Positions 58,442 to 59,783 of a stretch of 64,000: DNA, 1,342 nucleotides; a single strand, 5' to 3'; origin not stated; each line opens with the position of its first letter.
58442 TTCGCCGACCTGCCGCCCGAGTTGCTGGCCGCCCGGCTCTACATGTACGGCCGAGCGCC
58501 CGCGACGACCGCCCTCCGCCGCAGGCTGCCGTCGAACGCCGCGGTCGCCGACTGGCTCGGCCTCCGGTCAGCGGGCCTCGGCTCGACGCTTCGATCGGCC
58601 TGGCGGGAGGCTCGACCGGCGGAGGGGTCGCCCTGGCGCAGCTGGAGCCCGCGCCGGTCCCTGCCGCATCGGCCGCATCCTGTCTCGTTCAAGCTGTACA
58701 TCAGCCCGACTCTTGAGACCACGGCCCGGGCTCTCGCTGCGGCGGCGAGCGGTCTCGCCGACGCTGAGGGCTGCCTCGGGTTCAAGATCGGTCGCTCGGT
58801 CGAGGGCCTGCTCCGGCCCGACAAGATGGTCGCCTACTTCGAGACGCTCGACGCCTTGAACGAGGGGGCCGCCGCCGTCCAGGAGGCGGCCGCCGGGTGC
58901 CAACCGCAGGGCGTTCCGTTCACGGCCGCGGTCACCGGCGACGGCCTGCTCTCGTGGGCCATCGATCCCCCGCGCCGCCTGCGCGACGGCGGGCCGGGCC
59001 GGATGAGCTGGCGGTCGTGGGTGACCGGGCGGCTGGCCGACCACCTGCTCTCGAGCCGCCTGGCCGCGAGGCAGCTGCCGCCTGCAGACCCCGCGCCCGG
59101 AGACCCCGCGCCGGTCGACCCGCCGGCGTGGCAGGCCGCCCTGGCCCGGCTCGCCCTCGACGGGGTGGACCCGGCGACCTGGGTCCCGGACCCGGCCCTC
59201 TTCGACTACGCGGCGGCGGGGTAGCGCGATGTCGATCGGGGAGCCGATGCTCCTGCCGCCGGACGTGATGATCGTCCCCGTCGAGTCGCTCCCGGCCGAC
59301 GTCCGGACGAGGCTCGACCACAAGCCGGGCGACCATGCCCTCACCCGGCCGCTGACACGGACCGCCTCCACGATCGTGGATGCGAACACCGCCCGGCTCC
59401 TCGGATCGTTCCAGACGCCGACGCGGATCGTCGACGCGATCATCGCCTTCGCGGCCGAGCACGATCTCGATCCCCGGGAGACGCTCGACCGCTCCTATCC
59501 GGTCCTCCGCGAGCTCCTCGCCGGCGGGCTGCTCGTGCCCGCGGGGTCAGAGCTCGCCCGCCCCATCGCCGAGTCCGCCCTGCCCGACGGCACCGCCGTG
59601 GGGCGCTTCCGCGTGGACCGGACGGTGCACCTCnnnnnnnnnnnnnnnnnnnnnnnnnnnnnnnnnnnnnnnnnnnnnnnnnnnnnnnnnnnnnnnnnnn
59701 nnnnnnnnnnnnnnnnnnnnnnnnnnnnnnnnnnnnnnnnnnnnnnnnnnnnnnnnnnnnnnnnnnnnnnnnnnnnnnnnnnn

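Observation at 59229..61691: Kinase–LanC-like fusion without a lyase domain, and with a CC in place of the usual CH(G) zinc-ligand motif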

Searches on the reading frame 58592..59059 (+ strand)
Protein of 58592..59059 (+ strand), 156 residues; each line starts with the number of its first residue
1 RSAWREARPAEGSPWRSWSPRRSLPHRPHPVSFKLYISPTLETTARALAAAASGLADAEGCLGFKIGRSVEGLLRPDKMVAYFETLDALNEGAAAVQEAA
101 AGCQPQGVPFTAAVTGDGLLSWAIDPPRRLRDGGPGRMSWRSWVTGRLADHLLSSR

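Call 63: search_solved_structures(query=A5, max_evalue=10, show_alignments=3)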
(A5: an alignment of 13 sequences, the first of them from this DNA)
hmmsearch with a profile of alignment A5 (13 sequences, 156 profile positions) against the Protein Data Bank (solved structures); distinct sequences matched with E-value up to 10: 3.
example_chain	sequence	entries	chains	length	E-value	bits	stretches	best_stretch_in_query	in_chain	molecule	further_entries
3ezu_A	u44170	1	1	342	0.31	13.9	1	71-127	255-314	GGDEF domain protein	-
5jyt_A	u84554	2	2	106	1.1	12.2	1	30-82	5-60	Circadian clock protein KaiB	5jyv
4gz7_A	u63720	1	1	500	1.3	12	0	48-94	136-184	dihydropyrimidinase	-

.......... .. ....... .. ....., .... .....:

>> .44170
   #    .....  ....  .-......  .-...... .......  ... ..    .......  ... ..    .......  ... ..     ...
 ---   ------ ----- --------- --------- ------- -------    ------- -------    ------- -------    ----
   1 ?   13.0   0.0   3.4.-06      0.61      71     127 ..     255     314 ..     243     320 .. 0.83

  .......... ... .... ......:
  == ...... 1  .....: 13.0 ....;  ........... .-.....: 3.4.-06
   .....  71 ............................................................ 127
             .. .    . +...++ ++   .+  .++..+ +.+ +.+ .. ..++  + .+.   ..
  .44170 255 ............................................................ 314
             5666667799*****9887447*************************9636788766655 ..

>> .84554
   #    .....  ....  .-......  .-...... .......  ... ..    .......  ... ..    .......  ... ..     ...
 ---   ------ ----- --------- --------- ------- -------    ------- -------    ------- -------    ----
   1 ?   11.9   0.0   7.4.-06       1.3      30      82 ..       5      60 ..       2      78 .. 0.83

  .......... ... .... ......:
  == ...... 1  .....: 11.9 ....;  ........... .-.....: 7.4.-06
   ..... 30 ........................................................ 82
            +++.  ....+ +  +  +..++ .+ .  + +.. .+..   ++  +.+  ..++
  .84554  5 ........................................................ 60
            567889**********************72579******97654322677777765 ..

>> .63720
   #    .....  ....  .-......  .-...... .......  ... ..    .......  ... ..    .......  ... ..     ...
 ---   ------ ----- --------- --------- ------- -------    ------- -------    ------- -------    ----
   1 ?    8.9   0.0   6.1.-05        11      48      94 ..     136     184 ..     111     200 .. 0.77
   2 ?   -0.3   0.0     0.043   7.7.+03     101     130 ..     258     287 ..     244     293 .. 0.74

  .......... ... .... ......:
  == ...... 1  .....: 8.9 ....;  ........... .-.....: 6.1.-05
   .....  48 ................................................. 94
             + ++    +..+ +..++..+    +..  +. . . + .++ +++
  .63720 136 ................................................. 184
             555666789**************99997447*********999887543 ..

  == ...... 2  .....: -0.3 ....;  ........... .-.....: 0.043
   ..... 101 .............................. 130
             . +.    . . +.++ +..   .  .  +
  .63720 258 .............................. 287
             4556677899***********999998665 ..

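Call 64: search_protein_families(library=pfam, alignment_id=A5, max_evalue=10)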
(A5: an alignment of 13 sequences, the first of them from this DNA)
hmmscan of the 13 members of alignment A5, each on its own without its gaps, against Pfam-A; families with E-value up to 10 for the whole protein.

A. member 1, seq(156 aa): 1 family
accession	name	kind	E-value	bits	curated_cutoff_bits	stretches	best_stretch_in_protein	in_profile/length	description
PF03992.22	ABM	-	0.025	15.2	23.1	1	42-72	16-47/78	Antibiotic biosynthesis monooxygenase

B. families by the number of members that match (of 13 scanned): 3 families
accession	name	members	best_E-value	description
PF17914.6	HopA1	2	0.0051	HopA1 effector protein family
PF03992.22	ABM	1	0.025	Antibiotic biosynthesis monooxygenase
PF03129.25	HGTP_anticodon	1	0.28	Anticodon binding domain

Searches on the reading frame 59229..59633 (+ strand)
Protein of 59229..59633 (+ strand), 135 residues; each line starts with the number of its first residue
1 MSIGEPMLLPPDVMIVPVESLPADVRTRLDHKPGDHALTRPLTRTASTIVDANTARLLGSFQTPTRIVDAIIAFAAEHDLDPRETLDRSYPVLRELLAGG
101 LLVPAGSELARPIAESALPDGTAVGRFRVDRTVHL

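Call 32: predict_structure(alignment_id=A3)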
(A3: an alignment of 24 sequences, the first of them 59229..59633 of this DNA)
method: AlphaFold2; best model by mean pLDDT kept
length: 135 residues; sequences in the alignment: 24
mean_pLDDT: 90.7   pTM: 0.76
mean pLDDT of the five models: 90.7, 89.3, 88.8, 88.0, 87.4
residues with pLDDT >= 90: 103; 70-90: 22; 50-70: 10; < 50: 0
segments of 3 or more residues with pLDDT < 50: none
pLDDT, mean of each block of 10 residues (from residue 1): 86 96 95 96 89 97 97 98 96 94 91 66 90 69
secondary structure, 60 per line:
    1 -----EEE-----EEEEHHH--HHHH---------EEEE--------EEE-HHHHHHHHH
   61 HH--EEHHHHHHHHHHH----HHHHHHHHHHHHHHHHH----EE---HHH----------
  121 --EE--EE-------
elements in order: E6-8 E14-17 H23-26 E36-39 E48-50 H52-62 H67-77 H82-98

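Call 58: search_solved_structures(query=A3, max_evalue=10)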
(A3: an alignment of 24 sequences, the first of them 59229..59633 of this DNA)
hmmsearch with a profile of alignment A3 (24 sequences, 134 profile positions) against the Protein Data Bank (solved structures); distinct sequences matched with E-value up to 10: 1.
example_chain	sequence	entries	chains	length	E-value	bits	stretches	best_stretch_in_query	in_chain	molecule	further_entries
3dzc_A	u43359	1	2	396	1.2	12.5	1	32-95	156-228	UDP-N-acetylglucosamine 2-epimerase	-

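Call 59: search_protein_families(library=pfam, alignment_id=A3, max_evalue=10)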
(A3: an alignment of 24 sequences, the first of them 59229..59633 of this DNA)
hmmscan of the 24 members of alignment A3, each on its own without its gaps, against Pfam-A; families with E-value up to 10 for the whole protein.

A. member 1, window:59229-59633:+ (135 aa): 1 family
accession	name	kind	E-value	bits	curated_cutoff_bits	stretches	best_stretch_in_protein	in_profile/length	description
PF25004.1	DUF7782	-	0.0039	17.9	27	1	35-104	48-120/120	Domain of unknown function (DUF7782)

B. families by the number of members that match (of 24 scanned): 6 families
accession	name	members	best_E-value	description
PF25004.1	DUF7782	11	0.0039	Domain of unknown function (DUF7782)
PF09617.15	Cas_GSU0053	1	0.02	CRISPR-associated protein GSU0053 (Cas_GSU0053)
PF05899.18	Cupin_3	1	0.068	EutQ-like cupin domain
PF16805.11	Trans_coact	1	0.14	Phage late-transcription coactivator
PF25342.1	GT_PLOD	1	0.15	PLOD GT domain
PF22767.2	ThcOx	1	0.2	Cyanobactin oxidase ThcOx,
